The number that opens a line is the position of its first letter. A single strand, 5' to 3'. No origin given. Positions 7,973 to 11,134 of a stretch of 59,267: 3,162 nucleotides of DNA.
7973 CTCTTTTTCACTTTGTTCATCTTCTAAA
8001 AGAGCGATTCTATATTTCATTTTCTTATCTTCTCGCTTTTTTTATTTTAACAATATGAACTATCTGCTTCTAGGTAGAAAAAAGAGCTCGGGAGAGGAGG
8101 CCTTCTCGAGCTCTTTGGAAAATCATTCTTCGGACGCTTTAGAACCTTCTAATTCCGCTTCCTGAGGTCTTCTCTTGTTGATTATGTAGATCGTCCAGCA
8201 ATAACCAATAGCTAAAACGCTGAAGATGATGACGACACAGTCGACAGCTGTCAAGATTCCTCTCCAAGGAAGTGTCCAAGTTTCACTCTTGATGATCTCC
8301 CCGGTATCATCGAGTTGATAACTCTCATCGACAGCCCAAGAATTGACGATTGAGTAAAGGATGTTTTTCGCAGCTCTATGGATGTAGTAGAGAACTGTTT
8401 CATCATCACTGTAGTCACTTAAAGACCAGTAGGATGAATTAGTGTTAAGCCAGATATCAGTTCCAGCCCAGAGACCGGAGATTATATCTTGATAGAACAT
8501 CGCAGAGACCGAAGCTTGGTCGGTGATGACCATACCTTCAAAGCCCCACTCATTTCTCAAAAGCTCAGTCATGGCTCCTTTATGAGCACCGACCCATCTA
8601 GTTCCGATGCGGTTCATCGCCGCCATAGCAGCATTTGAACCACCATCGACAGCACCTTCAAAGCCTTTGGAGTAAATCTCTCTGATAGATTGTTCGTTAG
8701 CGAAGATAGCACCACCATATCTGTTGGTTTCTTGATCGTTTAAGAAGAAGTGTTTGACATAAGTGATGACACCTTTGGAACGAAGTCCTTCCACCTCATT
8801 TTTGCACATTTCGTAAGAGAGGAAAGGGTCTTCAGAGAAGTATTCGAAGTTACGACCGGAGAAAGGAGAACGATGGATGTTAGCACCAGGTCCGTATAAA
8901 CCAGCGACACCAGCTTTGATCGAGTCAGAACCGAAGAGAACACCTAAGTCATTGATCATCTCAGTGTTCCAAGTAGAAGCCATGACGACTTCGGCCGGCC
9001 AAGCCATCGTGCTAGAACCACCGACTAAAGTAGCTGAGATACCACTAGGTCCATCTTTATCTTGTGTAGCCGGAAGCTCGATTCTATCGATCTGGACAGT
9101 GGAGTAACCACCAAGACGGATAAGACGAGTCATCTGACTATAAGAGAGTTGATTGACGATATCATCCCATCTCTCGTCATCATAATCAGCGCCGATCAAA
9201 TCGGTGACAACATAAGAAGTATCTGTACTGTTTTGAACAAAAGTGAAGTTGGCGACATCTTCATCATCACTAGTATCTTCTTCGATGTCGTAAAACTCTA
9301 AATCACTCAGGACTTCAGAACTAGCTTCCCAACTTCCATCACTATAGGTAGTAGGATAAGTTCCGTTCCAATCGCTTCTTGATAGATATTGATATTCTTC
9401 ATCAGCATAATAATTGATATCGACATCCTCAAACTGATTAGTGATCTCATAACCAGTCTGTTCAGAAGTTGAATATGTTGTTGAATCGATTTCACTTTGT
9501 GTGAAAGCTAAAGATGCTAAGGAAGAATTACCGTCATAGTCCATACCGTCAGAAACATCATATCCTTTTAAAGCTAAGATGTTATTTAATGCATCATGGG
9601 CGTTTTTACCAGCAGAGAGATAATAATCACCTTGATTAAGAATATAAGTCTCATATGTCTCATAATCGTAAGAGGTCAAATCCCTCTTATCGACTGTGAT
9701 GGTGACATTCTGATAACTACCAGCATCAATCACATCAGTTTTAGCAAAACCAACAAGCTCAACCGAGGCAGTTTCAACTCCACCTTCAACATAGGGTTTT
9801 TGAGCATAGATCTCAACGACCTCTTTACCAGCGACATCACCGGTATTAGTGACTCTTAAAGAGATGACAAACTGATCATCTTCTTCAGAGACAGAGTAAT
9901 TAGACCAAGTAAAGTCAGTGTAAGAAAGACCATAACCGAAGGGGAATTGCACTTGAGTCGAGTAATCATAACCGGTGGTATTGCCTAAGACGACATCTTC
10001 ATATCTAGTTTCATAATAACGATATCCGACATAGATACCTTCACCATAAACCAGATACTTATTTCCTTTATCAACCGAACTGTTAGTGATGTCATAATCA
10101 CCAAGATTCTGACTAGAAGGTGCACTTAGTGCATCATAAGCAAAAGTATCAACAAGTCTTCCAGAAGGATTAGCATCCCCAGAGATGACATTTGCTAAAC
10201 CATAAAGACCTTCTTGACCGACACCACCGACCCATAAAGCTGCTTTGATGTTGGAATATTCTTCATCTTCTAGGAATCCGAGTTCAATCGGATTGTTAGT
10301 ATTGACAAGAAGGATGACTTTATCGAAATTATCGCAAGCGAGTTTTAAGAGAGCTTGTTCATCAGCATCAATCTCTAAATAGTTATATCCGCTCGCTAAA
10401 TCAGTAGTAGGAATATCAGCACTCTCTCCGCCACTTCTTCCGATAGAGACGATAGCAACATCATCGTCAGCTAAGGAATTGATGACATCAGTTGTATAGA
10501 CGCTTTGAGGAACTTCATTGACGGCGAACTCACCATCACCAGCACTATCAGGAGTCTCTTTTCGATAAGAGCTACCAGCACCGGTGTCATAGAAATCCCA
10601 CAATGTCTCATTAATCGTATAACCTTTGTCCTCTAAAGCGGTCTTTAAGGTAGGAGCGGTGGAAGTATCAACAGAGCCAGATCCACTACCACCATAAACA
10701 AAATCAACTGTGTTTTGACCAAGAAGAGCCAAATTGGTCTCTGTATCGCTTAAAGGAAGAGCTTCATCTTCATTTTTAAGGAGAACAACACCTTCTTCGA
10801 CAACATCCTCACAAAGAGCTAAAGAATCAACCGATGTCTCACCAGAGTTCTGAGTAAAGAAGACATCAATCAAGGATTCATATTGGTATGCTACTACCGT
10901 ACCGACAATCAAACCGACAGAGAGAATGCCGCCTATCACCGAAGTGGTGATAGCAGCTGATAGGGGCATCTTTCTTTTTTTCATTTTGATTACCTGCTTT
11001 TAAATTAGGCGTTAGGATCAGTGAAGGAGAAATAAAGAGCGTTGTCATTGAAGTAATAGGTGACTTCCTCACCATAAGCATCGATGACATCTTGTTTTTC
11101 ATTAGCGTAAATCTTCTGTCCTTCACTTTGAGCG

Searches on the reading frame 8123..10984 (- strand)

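Call 27: search_protein_families(library=pfam, proteins=[window:8123-10984:-], max_evalue=0.00001)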
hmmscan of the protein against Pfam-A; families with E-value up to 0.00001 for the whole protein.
window:8123-10984:- (953 aa): 3 families
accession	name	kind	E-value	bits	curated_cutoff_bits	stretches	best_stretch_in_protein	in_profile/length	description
PF01915.27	Glyco_hydro_3_C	-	3.9e-31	109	31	1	66-321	1-200/200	Glycosyl hydrolase family 3 C-terminal domain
PF00933.27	Glyco_hydro_3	-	1.1e-29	104.4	27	1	631-852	57-286/316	Glycosyl hydrolase family 3 N terminal domain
PF14310.12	Fn3-like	-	4.2e-11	43.2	25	1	388-461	1-70/71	Fibronectin type III-like domain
